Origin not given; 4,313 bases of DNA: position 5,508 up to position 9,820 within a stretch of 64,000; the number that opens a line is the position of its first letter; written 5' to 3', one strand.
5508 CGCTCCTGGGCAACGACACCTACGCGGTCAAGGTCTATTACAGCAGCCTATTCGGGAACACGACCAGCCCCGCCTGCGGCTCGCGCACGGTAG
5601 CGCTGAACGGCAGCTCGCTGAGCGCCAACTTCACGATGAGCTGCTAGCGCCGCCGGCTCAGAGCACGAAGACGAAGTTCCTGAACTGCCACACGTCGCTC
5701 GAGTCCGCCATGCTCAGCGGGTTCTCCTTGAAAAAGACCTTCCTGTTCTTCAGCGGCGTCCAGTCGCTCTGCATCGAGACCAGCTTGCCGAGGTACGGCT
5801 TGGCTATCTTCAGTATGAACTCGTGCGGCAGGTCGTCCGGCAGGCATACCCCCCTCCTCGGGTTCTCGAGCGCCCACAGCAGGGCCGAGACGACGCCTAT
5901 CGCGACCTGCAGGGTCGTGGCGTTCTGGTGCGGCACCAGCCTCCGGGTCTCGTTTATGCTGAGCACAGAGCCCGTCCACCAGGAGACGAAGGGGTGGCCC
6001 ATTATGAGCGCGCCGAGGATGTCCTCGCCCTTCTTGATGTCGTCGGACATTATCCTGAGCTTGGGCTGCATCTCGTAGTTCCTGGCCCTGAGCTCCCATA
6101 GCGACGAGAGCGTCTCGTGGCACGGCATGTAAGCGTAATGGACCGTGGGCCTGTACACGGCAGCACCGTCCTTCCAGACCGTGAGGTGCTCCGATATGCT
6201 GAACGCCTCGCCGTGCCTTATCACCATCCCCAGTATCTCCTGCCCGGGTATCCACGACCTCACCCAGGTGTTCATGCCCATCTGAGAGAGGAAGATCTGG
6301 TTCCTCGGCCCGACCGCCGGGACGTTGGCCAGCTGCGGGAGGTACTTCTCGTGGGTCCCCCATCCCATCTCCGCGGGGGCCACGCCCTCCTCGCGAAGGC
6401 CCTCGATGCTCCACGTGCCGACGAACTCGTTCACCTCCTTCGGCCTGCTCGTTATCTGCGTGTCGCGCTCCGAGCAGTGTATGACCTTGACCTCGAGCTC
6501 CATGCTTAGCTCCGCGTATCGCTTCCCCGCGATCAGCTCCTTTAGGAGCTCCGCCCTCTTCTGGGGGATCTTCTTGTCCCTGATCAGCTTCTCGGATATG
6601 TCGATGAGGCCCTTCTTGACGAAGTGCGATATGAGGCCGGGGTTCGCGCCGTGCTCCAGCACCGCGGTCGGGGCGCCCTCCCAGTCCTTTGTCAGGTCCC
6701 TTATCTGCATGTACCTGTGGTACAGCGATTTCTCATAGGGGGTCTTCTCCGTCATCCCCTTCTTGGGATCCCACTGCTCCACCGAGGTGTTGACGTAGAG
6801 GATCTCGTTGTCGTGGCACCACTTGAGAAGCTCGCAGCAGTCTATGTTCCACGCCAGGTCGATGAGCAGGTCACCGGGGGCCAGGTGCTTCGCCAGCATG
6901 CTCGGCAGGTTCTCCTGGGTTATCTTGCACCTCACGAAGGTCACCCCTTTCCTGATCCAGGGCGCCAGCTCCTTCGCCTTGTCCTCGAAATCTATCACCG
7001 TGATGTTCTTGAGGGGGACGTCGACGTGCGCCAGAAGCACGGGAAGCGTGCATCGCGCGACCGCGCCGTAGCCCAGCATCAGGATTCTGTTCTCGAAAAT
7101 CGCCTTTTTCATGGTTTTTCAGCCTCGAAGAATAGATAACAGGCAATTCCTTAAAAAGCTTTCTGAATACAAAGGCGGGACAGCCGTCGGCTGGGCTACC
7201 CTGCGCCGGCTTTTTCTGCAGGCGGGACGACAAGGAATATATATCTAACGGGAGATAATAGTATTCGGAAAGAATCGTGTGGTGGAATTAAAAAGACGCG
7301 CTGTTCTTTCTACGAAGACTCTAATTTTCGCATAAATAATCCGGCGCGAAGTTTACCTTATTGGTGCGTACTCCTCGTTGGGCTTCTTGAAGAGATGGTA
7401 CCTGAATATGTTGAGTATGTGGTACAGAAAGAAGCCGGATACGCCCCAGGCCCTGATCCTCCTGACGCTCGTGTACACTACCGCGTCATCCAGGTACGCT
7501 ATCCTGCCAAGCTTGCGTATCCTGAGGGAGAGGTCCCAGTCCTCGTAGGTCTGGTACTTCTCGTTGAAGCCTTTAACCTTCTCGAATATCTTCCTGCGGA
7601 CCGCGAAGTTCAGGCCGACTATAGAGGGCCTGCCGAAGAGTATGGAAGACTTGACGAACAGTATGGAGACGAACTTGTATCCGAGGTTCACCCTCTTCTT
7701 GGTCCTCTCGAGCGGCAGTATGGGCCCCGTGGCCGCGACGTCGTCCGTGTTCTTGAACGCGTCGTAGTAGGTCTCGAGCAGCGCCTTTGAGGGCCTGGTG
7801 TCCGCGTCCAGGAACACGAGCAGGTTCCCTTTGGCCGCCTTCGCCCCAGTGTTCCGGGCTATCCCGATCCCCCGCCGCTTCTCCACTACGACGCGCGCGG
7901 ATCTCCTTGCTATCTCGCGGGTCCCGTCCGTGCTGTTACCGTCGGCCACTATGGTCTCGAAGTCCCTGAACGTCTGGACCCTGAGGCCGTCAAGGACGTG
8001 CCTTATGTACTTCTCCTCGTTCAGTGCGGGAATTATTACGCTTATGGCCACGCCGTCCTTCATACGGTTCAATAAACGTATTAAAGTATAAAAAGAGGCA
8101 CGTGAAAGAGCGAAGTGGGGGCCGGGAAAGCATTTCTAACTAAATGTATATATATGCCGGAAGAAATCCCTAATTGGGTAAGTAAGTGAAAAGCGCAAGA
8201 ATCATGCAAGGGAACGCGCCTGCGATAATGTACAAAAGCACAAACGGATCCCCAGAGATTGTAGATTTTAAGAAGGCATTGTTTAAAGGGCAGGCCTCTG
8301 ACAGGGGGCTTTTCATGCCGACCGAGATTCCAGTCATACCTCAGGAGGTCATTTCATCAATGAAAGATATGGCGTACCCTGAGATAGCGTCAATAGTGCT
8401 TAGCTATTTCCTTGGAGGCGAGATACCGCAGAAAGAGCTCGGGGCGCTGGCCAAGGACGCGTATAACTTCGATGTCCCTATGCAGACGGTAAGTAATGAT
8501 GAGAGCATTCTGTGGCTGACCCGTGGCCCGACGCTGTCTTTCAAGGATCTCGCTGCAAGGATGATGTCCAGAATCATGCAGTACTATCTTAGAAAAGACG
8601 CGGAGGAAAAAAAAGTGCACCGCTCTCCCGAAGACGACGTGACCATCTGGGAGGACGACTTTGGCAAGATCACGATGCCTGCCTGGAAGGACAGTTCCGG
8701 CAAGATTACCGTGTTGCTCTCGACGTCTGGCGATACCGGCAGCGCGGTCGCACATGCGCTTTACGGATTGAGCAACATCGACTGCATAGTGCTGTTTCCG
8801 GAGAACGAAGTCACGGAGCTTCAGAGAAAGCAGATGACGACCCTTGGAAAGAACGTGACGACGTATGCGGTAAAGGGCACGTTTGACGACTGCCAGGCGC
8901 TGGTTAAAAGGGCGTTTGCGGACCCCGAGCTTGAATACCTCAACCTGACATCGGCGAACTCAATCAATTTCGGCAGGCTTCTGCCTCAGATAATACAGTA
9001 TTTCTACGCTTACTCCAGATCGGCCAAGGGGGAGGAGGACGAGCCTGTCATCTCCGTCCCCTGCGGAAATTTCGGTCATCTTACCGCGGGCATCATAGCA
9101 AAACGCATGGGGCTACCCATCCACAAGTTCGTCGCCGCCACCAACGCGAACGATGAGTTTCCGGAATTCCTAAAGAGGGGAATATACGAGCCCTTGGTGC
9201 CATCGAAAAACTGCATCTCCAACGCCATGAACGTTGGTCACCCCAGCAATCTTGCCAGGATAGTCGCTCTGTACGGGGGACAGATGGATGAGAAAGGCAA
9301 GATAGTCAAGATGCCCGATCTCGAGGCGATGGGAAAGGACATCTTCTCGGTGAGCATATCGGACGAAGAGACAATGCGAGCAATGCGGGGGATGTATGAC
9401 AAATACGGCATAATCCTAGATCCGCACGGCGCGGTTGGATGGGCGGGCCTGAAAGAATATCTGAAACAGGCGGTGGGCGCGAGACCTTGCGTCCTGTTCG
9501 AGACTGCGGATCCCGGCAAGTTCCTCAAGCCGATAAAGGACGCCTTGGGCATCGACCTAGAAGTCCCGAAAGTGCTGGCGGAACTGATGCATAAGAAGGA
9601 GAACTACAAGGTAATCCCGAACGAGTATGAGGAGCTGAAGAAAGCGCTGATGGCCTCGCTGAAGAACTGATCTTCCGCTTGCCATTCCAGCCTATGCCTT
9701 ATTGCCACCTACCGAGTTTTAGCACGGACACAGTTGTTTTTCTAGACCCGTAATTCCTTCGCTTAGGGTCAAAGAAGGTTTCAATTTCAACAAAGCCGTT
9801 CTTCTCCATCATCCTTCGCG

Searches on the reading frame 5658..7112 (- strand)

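Call 83: search_protein_families(library=pfam, proteins=[window:5658-7112:-], max_evalue=0.001)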
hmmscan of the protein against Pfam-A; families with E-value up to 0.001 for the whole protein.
window:5658-7112:- (484 aa): 2 families
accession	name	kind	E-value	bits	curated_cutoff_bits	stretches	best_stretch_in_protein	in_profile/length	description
PF16653.10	Sacchrp_dh_C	-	3.8e-27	96.5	31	1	155-446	1-262/265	Saccharopine dehydrogenase C-terminal domain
PF03435.24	Sacchrp_dh_NADP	-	7.2e-27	94.7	25.1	1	10-151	1-129/129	Saccharopine dehydrogenase NADP binding domain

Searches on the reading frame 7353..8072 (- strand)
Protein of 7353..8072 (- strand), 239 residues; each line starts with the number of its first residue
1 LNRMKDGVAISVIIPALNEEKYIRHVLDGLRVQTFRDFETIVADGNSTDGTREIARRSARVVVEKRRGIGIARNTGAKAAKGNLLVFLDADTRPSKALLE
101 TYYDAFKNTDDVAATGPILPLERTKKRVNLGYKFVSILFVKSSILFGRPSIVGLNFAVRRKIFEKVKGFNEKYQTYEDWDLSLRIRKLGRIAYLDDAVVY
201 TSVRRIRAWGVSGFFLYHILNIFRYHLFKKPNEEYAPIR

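Call 83: search_protein_families(library=pfam, proteins=[window:7353-8072:-], max_evalue=0.001)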
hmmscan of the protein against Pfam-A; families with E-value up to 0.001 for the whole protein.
window:7353-8072:- (239 aa): 5 families
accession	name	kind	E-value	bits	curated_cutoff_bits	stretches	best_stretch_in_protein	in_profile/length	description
PF00535.33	Glycos_transf_2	-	6.3e-28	98.2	23.3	1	11-165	1-166/168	Glycosyl transferase family 2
PF13641.12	Glyco_tranf_2_3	-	8.6e-14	52.5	27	1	10-202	3-212/230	Glycosyltransferase like family 2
PF10111.15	Glyco_tranf_2_2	-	2.4e-13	50.6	27.3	1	11-187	1-201/276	Glycosyltransferase like family 2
PF13632.12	Glyco_trans_2_3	-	3.8e-11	43.6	27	1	86-204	3-126/198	Glycosyl transferase family group 2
PF02709.20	Glyco_transf_7C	-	2.3e-05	24.4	23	1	147-188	15-58/78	N-terminal domain of galactosyltransferase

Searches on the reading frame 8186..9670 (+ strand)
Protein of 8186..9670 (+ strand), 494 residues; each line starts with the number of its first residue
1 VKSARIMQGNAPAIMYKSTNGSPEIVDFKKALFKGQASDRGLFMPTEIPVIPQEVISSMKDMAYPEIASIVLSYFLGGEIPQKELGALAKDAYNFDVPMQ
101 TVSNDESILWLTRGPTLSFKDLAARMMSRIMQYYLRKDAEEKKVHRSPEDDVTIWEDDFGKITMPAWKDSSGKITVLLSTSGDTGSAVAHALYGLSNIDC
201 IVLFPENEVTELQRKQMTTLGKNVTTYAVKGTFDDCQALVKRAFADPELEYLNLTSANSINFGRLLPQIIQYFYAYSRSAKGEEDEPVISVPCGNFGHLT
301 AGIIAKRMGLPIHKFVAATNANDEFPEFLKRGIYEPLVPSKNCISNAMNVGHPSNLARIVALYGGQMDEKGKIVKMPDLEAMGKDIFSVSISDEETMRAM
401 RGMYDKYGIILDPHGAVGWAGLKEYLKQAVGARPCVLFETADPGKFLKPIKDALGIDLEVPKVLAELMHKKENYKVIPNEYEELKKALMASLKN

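Call 83: search_protein_families(library=pfam, proteins=[window:8186-9670:+], max_evalue=0.001)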
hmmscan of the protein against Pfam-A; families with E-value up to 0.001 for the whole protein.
window:8186-9670:+ (494 aa): 2 families
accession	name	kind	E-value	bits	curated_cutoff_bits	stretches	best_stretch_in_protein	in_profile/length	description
PF00291.31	PALP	-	4.8e-24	85.6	35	1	115-432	33-285/295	Pyridoxal-phosphate dependent enzyme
PF14821.11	Thr_synth_N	-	5.5e-22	78.2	25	1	16-93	2-79/79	Threonine synthase N terminus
